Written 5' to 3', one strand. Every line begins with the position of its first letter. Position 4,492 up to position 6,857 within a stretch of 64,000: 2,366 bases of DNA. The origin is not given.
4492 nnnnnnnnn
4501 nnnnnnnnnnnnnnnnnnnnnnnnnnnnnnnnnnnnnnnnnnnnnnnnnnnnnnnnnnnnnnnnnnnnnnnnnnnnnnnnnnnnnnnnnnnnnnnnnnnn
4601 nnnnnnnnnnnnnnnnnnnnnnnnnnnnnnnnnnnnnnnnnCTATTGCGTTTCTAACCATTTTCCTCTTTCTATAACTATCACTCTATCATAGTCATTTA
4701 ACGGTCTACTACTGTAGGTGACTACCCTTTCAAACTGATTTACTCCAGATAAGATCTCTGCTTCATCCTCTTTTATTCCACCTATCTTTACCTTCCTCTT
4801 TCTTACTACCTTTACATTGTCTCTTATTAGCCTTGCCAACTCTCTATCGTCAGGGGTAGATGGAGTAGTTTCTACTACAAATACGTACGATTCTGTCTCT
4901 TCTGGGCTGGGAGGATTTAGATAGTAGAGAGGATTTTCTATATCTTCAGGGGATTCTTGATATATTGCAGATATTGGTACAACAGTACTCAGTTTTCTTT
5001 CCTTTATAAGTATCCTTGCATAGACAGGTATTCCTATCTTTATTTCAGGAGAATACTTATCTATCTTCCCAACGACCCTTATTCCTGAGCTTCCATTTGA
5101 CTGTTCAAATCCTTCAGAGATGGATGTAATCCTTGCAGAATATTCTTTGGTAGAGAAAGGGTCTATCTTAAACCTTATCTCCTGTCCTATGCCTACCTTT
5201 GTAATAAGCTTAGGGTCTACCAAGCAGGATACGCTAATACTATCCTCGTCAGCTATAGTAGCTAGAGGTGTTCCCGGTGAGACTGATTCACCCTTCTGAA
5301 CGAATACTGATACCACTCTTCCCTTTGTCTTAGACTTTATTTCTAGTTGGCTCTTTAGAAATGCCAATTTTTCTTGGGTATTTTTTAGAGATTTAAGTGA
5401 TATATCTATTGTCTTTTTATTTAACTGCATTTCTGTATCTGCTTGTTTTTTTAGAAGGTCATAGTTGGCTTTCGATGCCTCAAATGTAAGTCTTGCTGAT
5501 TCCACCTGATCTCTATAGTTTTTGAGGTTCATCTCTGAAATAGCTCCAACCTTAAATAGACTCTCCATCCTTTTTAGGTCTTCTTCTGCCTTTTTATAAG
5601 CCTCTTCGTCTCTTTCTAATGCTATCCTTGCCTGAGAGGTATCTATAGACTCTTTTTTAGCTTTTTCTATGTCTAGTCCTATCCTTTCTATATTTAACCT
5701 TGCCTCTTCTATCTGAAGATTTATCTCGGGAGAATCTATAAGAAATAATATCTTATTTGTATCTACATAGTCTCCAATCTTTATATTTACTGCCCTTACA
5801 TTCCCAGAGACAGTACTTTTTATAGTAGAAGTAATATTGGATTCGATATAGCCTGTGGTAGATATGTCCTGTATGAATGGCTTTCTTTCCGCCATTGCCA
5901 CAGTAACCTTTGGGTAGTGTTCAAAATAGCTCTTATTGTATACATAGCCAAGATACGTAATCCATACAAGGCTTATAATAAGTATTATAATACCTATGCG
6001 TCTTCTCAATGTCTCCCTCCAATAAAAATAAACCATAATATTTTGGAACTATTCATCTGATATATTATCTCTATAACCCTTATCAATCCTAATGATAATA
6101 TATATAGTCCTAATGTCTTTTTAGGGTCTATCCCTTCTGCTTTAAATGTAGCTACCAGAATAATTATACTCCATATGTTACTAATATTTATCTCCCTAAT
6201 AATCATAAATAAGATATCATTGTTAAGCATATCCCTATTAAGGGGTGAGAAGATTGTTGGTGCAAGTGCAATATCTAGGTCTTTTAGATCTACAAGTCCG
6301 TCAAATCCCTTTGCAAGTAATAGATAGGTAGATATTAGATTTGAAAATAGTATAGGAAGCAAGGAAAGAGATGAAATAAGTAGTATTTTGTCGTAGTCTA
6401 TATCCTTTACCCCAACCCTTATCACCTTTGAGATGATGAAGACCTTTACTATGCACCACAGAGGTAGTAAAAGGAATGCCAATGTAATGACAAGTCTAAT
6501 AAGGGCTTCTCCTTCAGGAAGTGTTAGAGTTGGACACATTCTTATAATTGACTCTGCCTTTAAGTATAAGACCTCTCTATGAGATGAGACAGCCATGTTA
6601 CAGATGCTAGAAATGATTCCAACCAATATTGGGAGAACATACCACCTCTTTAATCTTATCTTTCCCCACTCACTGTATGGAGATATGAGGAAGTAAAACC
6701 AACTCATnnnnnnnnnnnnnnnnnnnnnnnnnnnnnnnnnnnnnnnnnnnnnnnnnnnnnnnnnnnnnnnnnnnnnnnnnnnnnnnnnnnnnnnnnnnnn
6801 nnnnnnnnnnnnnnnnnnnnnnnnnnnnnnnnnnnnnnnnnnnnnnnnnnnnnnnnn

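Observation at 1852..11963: Eight-gene minus-strand string: RuBisCO-like protein, YknW/X/Z-like envelope module and orphan MalF/MalG permeases, with no ATPase or binding protein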

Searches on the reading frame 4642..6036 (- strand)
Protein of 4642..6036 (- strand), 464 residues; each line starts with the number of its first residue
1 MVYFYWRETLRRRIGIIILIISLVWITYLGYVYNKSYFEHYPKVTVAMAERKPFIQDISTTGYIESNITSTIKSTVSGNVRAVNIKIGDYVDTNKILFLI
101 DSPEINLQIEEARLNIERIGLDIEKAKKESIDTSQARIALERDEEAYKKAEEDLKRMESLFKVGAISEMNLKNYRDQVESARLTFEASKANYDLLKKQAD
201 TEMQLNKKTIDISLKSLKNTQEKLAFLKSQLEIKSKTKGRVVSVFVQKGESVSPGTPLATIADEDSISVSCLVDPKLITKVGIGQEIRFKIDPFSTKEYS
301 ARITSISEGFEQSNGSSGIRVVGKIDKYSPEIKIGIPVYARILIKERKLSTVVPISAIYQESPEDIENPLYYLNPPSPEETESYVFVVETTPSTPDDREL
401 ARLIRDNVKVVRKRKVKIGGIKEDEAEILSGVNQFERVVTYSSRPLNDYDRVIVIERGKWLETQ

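Call 4: search_protein_families(library=pfam, proteins=[window:4642-6036:-], max_evalue=0.01)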
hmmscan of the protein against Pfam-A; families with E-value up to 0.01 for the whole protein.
window:4642-6036:- (464 aa): 5 families
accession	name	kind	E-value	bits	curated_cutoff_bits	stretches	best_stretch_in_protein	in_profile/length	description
PF13437.12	HlyD_3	-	3.6e-16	60.3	22.2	1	233-321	2-91/106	HlyD family secretion protein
PF16576.10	HlyD_D23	-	6.9e-15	55.3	30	1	56-320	4-198/214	Barrel-sandwich domain of CusB or HlyD membrane-fusion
PF13533.13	Biotin_lipoyl_2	-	7e-09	35.7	29.8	1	232-261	2-31/32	Biotin-lipoyl like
PF00364.28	Biotin_lipoyl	-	8e-09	35.6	22.1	1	228-261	40-73/73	Biotin-requiring enzyme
PF02321.23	OEP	-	0.0013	19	22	1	134-198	117-181/187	Outer membrane efflux protein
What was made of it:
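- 4642..6036 (-): HlyD/YknX-type periplasmic adaptor (membrane fusion protein) with an N-terminal TM anchor, 455-464 aa. Pfam HlyD_3, HlyD_D23 and Biotin_lipoyl_2 (call 4).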

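Call 29: search_protein_families(library=ncbifam, proteins=[window:4642-6036:-], max_evalue=0.01)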
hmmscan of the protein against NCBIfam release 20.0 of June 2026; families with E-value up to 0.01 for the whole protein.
window:4642-6036:- (464 aa): 23 families
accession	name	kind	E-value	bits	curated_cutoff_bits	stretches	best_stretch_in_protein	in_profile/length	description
TIGR01730.1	RND_mfp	subfamily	1.5e-34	119.5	94.9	4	206-361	112-263/322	efflux RND transporter periplasmic adaptor subunit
TIGR00998.1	8a0101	subfamily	9.6e-27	93.8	390.8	1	62-309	36-284/334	EmrA/EmrK family multidrug efflux transporter periplasmic adaptor subunit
NF011715.0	PRK15136.1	equivalog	5.1e-17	61.6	563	1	63-306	56-292/390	multidrug efflux MFS transporter periplasmic adaptor subunit EmrA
NF002939.0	PRK03598.1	equivalog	2.8e-16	59.6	393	1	75-307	50-281/332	secretion protein HlyD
NF007785.0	PRK10476.1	equivalog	7.8e-15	54.5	376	1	58-321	38-299/347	multidrug transporter subunit MdtN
TIGR00999.1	8a0102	subfamily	4.6e-14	52.2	319.3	1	169-362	20-222/271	CzcB/NccB family metal efflux transporter periplasmic adaptor subunit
TIGR03794.1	NHLM_micro_HlyD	equivalog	2.1e-12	46.7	156.2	1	69-265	58-288/421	NHLP bacteriocin system secretion protein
NF008606.0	PRK11578.1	equivalog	1.5e-11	44.1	342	1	8-196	5-185/371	macrolide transporter subunit MacA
TIGR02971.1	heterocyst_DevB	subfamily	2.1e-11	43.8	129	1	109-296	57-269/327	ABC exporter membrane fusion protein, DevB family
TIGR01843.1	type_I_hlyD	subfamily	4e-09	35.9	208.65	1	169-300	209-342/422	HlyD family type I secretion periplasmic adaptor subunit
NF008589.1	PRK11556.1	equivalog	1.1e-08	34.4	391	1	41-113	56-128/392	MdtA/MuxA family multidrug efflux RND transporter periplasmic adaptor subunit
NF007850.1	PRK10559.1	equivalog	1.7e-06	27.4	400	0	71-154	42-124/303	p-hydroxybenzoic acid efflux pump subunit AaeA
NF045680.1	DiMtlExpIhpB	equivalog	3.2e-06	26.4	450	1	230-359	137-263/326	divalent metal ion exporter adaptor subunit IhpB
NF038010.1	ABC_adapt_DarC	equivalog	2.5e-05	23.2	450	1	12-361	10-356/417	darobactin export ABC transporter periplasmic adaptor subunit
NF045904.1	RND-peri-MexE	equivalog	7.1e-05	21.9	714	1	20-116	14-110/390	multidrug efflux RND transporter periplasmic adaptor subunit MexE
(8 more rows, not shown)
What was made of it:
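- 4642..6036 (-): NCBIfam RND_mfp scores 119 bits, above its cut-off (call 29).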

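Call 76: find_homologous_proteins(query=window:4642-6036:-, max_evalue=0.000001)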
Query window:4642-6036:- (464 aa): 23 proteins with E <= 0.000001 among 8000 candidates.
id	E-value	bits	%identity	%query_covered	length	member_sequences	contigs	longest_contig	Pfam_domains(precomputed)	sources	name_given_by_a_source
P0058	2.4e-286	967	100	98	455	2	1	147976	PF25973.1,PF25881.1,PF00364.29,PF25917.1,PF25885.1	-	-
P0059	2.0e-258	875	86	100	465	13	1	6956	PF25973.1,PF00364.29,PF25917.1,PF25885.1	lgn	-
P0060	8.1e-233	791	81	98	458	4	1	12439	PF25973.1,PF25984.1,PF00364.29,PF25917.1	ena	-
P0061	3.9e-231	785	79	95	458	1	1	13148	PF25973.1,PF25984.1,PF25881.1,PF00364.29,PF25917.1,PF25885.1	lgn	-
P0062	5.1e-178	610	100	63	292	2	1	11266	PF25973.1,PF25881.1,PF00364.29,PF25917.1,PF25885.1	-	-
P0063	5.3e-171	587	59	97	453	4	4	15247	PF25973.1,PF25984.1,PF00364.29,PF25919.1,PF25917.1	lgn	-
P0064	2.5e-167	575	59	97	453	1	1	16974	PF25973.1,PF25984.1,PF00364.29,PF25919.1,PF25917.1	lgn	-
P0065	2.9e-167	575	57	98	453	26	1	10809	PF25973.1,PF25984.1,PF00364.29,PF25919.1,PF25917.1,PF25885.1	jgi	-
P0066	9.1e-164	563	57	97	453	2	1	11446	PF25973.1,PF25984.1,PF00364.29,PF25919.1,PF25917.1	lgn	-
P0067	2.6e-161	555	57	97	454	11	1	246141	PF25973.1,PF25984.1,PF00364.29,PF25919.1,PF25917.1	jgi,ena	-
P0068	3.7e-159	548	56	97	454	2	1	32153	PF25973.1,PF25984.1,PF00364.29,PF25917.1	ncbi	ncbi:MAG: HlyD family secretion protein [bacterium]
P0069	1.1e-158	546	57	97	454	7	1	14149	PF25973.1,PF25984.1,PF00364.29,PF25917.1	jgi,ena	-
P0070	1.5e-158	546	56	97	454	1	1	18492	PF25973.1,PF25984.1,PF00364.29,PF25917.1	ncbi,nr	ncbi:MAG: HlyD family efflux transporter periplasmic adaptor subunit [bacterium]|nr:HlyD family effl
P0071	4.0e-157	541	56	97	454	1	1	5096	PF25973.1,PF25984.1,PF00364.29,PF25919.1,PF25917.1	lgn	-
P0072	2.3e-156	539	55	97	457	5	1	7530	PF25973.1,PF25984.1,PF00364.29,PF25917.1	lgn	-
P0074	1.4e-14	72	24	69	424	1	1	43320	PF25881.1,PF25989.1,PF25990.1,PF25967.1,PF25975.1,PF25954.1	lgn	-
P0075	1.1e-12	65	21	57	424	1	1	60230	PF25876.1,PF25881.1,PF25989.1,PF25990.1,PF25975.1,PF25954.1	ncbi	ncbi:MAG: efflux RND transporter periplasmic adaptor subunit [Syntrophomonas sp.]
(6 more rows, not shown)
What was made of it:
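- Checked: The database HlyD (P0058) is 455 aa, implying a start at 6009 and a 4-nt overlap with Yip1 (call 76).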

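Call 77: find_encoding_contigs(protein=P0074, flank=5000, max_places=1)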
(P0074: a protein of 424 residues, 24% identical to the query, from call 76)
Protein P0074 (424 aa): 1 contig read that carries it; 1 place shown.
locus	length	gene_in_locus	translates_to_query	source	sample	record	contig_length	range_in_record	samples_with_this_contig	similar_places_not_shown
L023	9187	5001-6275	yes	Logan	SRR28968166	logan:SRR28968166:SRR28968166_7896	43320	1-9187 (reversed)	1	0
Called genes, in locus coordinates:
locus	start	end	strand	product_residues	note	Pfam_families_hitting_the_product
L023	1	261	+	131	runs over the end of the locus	PF00383:dCMP_cyt_deam_1, PF08211:dCMP_cyt_deam_2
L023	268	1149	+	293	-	PF00009:GTP_EFTU, PF00350:Dynamin_N (faint), PF01926:MMR_HSR1, PF02421:FeoB_N, PF02492:cobW (faint), PF03193:RsgA_GTPase (faint), PF16897:MMR_HSR1_Xtn (weak), PF07650:KH_2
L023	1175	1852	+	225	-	PF01791:DeoC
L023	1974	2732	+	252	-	PF11967:RecO_N, PF02565:RecO_C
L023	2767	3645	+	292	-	PF18144:SMODS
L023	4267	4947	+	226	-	PF04893:Yip1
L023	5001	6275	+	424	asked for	PF25975:CzcB_C (faint), PF25881:HH_YBHG, PF25954:Beta-barrel_RND_2 (weak), PF25990:Beta-barrel_YknX, PF25967:RND-MFP_C (weak), PF25989:YknX_C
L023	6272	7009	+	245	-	PF02463:SMC_N (faint), PF00005:ABC_tran, PF13304:AAA_21 (faint)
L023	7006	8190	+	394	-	PF12704:MacB_PCD, PF02687:FtsX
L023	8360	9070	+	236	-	PF00005:ABC_tran, PF02463:SMC_N (faint), PF13304:AAA_21 (faint)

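Call 78: find_encoding_contigs(protein=P0075, flank=5000, max_places=1)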
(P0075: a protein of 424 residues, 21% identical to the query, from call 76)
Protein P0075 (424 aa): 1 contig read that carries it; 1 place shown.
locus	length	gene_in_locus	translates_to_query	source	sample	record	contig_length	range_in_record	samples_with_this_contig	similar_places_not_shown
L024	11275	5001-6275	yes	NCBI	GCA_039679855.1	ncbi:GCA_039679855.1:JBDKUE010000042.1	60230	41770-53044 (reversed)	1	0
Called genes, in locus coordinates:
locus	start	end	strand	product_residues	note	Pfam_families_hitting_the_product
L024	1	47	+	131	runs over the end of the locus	PF00383:dCMP_cyt_deam_1, PF08211:dCMP_cyt_deam_2, PF26947:CDL (weak)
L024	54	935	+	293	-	PF00009:GTP_EFTU, PF00350:Dynamin_N (faint), PF01926:MMR_HSR1, PF02421:FeoB_N, PF02492:cobW (faint), PF03193:RsgA_GTPase (faint), PF16897:MMR_HSR1_Xtn (faint), PF07650:KH_2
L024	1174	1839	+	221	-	PF01791:DeoC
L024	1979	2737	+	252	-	PF11967:RecO_N, PF02565:RecO_C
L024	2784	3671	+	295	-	PF18144:SMODS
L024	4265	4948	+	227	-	PF04893:Yip1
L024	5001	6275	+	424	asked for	PF25975:CzcB_C (faint), PF25881:HH_YBHG, PF25876:HH_MFP_RND (faint), PF25954:Beta-barrel_RND_2 (weak), PF25990:Beta-barrel_YknX, PF25989:YknX_C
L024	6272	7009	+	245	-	PF02463:SMC_N (faint), PF00005:ABC_tran, PF13304:AAA_21 (faint)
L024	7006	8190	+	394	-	PF12704:MacB_PCD, PF02687:FtsX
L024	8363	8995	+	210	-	PF00440:TetR_N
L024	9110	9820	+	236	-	PF03193:RsgA_GTPase (weak), PF00005:ABC_tran, PF02463:SMC_N (faint), PF13304:AAA_21 (faint)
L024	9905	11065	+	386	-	PF00364:Biotin_lipoyl (faint), PF25919:BSH_CusB, PF25973:BSH_CzcB (faint), PF25984:BSH_YknX, PF25967:RND-MFP_C (weak), PF25989:YknX_C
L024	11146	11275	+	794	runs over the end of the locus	PF12704:MacB_PCD, PF02687:FtsX, PF12704:MacB_PCD (weak), PF02687:FtsX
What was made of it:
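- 4642..6036 (-): The nearest non-lineage relatives lie in Yip1-HlyD-ABC_tran-PCD+FtsX operons (calls 76-78).
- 6006..6707 (-): Stand-alone Yip1-domain polytopic membrane protein in the YknW position, 233 aa. It sits directly upstream of HlyD, as in canonical YknWXYZ-type operons (calls 77, 78).
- On YknWXYZ / MacAB-type (type VII ABC) adaptor-linked transporter: It occupies the same position as in L023 and L024 (calls 77, 78).
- Canonical YknWXYZ-type operons surround the nearest HlyD relatives (calls 77, 78). The trio has the gene order and families of YknW/X/Z (calls 4, 77, 78).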

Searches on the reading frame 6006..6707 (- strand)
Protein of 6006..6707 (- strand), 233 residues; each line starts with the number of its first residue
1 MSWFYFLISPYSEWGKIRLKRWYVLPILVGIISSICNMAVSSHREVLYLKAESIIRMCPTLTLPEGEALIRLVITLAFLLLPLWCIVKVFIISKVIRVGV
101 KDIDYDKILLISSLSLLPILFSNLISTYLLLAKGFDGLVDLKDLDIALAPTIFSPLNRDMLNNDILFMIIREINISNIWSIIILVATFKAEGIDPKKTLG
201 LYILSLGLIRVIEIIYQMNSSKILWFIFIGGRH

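Call 4: search_protein_families(library=pfam, proteins=[window:6006-6707:-], max_evalue=0.01)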
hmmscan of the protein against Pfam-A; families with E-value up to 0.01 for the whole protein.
window:6006-6707:- (233 aa): 1 family
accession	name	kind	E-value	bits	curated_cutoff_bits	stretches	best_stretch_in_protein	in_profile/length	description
PF04893.22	Yip1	-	6e-07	29.9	28.6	1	6-209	3-165/173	Yip1 domain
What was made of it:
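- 6006..6707 (-): Pfam Yip1, 29.9 bits against a cut-off of 28.6 (call 4).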

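Call 29: search_protein_families(library=ncbifam, proteins=[window:6006-6707:-], max_evalue=0.01)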
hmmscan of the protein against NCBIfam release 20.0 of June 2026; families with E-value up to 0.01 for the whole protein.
window:6006-6707:- (233 aa): 0 families

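Call 50: search_protein_families(library=pfam, proteins=[window:6006-6707:-], max_evalue=10)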
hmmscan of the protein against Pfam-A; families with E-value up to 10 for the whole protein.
window:6006-6707:- (233 aa): 1 family
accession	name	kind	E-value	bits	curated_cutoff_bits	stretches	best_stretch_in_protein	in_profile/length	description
PF04893.22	Yip1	-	6e-07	29.9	28.6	1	6-209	3-165/173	Yip1 domain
